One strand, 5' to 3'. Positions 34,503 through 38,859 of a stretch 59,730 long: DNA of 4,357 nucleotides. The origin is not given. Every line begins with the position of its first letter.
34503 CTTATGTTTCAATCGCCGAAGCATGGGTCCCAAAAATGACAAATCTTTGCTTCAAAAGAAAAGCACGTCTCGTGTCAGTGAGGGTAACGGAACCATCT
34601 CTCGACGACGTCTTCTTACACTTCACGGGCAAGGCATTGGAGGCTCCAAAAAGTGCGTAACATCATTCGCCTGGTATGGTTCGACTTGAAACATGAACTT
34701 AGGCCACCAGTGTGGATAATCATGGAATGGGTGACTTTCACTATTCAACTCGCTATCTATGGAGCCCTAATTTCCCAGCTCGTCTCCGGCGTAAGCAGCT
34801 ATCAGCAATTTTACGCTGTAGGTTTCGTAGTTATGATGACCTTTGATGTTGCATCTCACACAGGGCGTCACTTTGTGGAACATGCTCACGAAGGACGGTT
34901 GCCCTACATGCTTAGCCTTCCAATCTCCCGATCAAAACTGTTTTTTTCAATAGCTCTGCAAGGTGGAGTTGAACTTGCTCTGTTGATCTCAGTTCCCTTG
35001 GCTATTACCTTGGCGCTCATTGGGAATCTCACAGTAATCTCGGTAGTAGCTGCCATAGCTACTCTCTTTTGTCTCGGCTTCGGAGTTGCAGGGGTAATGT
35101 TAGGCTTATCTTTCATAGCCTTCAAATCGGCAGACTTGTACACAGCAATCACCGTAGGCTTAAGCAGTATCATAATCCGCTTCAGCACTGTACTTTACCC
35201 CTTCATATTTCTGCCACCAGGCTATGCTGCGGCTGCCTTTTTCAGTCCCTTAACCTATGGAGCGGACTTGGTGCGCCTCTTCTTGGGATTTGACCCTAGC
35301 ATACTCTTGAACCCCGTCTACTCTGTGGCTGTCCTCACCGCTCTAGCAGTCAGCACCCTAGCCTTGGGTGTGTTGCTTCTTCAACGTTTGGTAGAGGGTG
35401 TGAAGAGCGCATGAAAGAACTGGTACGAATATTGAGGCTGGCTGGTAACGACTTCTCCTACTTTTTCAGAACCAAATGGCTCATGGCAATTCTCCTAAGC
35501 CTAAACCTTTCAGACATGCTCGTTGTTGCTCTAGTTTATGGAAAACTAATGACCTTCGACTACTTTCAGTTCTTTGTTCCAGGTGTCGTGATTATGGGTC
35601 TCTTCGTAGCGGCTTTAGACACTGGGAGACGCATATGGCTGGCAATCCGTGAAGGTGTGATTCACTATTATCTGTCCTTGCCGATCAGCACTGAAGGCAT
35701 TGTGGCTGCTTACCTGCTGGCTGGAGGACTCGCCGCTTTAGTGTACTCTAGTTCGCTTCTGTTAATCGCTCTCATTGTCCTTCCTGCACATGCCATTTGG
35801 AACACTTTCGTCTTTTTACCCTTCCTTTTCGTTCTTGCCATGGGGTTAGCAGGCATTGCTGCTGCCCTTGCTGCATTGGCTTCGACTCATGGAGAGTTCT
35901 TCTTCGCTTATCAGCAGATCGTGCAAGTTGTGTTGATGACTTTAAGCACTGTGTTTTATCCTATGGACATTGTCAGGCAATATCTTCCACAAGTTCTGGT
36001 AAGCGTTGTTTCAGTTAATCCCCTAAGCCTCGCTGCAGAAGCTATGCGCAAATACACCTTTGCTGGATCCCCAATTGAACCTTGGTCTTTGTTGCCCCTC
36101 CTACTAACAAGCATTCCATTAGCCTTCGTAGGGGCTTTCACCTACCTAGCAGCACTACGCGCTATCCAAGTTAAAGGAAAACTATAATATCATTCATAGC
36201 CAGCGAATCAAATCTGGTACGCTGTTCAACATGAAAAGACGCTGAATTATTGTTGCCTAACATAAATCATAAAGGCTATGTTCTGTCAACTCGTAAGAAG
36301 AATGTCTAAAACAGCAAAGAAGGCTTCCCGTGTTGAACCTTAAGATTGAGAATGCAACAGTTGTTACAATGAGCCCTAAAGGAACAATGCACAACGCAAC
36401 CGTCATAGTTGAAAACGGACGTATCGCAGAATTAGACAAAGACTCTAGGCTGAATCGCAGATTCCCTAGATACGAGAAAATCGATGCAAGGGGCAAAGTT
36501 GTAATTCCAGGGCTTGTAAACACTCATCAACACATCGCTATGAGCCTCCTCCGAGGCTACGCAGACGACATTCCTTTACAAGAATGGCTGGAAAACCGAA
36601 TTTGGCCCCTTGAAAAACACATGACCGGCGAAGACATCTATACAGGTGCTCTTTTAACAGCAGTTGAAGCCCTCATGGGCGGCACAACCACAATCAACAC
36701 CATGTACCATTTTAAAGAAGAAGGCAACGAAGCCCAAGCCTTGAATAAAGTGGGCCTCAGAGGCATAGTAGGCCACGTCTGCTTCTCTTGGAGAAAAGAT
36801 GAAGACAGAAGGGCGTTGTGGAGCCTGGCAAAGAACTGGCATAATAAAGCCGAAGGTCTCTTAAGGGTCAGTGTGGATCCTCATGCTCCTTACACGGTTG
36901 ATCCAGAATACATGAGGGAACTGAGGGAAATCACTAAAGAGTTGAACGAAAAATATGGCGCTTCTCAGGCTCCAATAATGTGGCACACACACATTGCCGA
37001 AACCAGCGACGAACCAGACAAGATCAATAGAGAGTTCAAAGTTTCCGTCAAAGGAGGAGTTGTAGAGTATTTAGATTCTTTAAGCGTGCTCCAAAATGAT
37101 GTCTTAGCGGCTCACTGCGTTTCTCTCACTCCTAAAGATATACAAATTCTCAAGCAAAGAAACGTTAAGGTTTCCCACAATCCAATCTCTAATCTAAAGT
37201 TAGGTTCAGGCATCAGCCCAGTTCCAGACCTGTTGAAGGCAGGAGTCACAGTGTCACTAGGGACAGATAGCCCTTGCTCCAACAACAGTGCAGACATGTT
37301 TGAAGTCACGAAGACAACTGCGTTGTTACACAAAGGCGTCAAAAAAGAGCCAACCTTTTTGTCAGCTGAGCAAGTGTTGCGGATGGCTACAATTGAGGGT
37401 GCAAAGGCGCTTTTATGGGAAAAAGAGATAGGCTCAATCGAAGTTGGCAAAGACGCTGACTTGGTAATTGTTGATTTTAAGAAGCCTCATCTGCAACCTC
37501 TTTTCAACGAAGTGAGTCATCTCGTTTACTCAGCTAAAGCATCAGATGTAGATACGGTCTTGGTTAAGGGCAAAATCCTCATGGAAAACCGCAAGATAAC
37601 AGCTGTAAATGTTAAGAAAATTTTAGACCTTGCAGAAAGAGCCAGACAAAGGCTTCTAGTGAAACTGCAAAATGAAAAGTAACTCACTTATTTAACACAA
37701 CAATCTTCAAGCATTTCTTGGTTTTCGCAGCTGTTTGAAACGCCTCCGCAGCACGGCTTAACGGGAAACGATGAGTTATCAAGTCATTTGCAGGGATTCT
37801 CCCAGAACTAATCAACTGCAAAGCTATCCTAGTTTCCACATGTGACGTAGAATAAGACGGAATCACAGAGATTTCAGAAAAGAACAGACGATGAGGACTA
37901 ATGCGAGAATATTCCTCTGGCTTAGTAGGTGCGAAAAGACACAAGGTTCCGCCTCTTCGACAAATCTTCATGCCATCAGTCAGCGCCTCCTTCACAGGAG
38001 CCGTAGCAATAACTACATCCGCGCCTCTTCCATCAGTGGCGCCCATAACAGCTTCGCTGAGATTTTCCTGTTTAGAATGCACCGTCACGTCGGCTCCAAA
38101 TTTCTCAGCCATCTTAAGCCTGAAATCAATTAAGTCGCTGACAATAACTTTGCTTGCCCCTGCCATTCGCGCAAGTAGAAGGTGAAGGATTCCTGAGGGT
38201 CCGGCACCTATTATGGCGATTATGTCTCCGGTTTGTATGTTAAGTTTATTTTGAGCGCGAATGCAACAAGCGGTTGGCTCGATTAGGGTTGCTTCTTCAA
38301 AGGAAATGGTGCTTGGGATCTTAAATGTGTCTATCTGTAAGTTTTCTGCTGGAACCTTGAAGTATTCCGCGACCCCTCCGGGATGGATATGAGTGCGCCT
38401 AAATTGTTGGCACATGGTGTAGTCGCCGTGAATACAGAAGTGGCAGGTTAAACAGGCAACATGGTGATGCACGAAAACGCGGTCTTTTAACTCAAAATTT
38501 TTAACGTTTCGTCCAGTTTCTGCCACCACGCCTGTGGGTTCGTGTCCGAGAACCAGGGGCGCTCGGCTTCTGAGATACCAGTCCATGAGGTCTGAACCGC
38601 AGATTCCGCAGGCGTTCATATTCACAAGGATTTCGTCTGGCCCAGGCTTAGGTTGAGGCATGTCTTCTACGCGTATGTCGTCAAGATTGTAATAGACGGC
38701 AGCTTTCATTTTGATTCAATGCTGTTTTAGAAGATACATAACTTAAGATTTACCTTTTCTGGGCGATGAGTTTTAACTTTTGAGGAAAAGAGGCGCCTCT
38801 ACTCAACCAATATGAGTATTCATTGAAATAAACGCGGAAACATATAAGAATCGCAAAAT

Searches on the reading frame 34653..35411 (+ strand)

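Call 72: search_protein_families(library=pfam, proteins=[window:34653-35411:+], max_evalue=0.001)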
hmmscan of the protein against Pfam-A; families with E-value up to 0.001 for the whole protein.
window:34653-35411:+ (253 aa): 1 family
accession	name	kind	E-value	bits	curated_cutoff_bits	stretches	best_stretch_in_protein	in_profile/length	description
PF01061.29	ABC2_membrane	-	0.00023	21.2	26.9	1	5-208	4-207/211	ABC-2 type transporter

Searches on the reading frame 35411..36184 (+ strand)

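Call 72: search_protein_families(library=pfam, proteins=[window:35411-36184:+], max_evalue=0.001)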
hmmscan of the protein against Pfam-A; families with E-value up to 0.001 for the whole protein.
window:35411-36184:+ (258 aa): 2 families
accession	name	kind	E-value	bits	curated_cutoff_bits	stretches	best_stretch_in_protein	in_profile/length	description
PF01061.29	ABC2_membrane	-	3.3e-06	27.2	26.9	1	18-215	14-209/211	ABC-2 type transporter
PF12698.13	ABC2_membrane_3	-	0.00014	21.5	31.6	1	50-243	159-340/347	ABC-2 family transporter protein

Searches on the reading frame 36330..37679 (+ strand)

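Call 72: search_protein_families(library=pfam, proteins=[window:36330-37679:+], max_evalue=0.001)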
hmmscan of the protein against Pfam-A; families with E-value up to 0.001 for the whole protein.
window:36330-37679:+ (450 aa): 2 families
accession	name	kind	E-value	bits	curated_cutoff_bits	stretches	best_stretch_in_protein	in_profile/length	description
PF01979.26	Amidohydro_1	-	6.3e-68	230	25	1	57-417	1-345/345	Amidohydrolase family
PF07969.17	Amidohydro_3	-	1.3e-21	78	29.7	1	259-416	309-470/472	Amidohydrolase family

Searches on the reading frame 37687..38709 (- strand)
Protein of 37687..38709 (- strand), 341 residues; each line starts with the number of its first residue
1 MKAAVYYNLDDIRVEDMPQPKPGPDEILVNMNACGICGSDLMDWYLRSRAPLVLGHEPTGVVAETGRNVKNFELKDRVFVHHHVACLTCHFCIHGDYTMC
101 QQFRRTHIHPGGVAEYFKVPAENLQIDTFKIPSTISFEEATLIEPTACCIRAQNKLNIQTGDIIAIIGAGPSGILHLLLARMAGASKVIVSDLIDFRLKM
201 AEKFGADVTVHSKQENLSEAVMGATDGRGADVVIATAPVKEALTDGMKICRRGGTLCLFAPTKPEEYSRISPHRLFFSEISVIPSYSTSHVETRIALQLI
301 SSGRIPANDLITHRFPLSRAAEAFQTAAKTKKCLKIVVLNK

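Call 72: search_protein_families(library=pfam, proteins=[window:37687-38709:-], max_evalue=0.001)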
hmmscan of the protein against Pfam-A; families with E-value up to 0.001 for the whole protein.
window:37687-38709:- (341 aa): 5 families
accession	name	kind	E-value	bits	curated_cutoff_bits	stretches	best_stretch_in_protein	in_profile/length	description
PF08240.17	ADH_N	-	3e-23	82.5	23.5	1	23-124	1-99/104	Alcohol dehydrogenase GroES-like domain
PF00107.32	ADH_zinc_N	-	5.2e-23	81.8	31.8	1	173-301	3-128/129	Zinc-binding dehydrogenase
PF13602.12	ADH_zinc_N_2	-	7.3e-07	30.6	27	1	205-338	2-134/134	Zinc-binding dehydrogenase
PF16912.11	Glu_dehyd_C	-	0.0001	22.3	34.9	1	162-332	32-206/211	Glucose dehydrogenase C-terminus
PF11781.13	Zn_ribbon_RRN7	-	0.0008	19.4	27.1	0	245-255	19-29/32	Zinc-finger of RNA-polymerase I-specific TFIIB, Rrn7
